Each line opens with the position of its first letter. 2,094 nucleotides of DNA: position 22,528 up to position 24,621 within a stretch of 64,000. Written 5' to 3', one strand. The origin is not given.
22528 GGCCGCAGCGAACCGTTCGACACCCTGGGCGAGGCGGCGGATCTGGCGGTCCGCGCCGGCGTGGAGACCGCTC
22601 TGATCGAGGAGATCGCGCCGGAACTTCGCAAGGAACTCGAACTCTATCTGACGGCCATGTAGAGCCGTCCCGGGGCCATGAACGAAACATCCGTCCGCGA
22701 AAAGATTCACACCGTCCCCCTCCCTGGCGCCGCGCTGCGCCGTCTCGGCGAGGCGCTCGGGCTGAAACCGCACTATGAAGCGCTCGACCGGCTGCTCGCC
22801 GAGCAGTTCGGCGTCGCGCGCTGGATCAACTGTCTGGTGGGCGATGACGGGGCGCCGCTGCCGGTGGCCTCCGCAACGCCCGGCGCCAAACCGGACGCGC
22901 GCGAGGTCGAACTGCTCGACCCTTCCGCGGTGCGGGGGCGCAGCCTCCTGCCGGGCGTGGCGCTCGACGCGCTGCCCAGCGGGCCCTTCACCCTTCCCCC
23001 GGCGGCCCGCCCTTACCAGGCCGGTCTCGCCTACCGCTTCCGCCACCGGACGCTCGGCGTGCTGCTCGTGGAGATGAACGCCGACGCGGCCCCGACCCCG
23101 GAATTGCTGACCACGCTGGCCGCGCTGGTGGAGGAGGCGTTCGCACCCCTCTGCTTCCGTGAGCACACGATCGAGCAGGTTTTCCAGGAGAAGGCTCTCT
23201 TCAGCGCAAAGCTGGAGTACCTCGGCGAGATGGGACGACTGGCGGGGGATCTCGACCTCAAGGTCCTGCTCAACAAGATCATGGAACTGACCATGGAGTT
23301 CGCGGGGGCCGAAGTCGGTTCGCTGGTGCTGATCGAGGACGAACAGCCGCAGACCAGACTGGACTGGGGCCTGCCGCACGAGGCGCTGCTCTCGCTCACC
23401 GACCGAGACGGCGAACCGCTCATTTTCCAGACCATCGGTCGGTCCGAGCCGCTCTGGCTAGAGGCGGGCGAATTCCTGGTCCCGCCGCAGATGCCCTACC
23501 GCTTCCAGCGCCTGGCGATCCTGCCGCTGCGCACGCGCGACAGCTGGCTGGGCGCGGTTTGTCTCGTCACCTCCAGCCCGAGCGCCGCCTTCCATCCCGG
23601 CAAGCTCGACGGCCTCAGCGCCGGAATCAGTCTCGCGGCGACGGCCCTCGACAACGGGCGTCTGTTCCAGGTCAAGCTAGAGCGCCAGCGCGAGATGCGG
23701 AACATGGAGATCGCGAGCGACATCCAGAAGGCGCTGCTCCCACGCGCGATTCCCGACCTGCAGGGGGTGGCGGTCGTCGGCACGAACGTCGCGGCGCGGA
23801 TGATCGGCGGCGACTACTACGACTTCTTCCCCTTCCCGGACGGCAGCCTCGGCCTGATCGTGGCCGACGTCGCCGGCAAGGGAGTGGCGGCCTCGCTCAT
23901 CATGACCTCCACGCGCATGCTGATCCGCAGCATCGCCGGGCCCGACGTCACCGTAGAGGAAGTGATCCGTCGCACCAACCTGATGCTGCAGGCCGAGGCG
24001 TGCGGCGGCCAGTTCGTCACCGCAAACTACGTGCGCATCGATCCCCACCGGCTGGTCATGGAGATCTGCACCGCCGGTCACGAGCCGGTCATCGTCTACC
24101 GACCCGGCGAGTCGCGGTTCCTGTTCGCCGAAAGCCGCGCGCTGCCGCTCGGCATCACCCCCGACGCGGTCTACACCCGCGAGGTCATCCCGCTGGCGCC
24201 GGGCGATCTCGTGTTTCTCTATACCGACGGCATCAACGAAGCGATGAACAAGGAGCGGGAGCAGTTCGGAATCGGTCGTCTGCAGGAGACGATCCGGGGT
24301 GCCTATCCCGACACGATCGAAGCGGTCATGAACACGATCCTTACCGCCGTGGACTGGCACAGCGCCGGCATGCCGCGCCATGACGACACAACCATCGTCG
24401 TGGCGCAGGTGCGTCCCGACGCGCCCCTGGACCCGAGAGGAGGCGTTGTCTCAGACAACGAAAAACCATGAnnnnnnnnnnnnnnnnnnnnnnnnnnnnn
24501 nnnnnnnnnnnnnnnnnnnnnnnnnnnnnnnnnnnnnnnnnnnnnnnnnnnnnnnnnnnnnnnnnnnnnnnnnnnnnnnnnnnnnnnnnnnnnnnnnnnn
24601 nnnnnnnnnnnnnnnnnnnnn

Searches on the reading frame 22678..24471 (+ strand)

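Call 12: search_protein_families(library=pfam, proteins=[window:22678-24471:+], max_evalue=0.01)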
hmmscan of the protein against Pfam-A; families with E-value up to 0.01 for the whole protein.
window:22678-24471:+ (597 aa): 4 families
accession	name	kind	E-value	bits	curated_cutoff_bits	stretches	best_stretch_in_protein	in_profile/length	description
PF07228.17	SpoIIE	-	1.1e-45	156.5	25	1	387-578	1-191/192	Stage II sporulation protein E (SpoIIE)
PF13492.12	GAF_3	-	1.4e-07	32.4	27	1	193-326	1-129/129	GAF domain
PF01590.32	GAF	-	0.00018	22.5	22.4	1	193-323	1-132/133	GAF domain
PF13185.12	GAF_2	-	0.0012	19.5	28.6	1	192-325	2-136/136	GAF domain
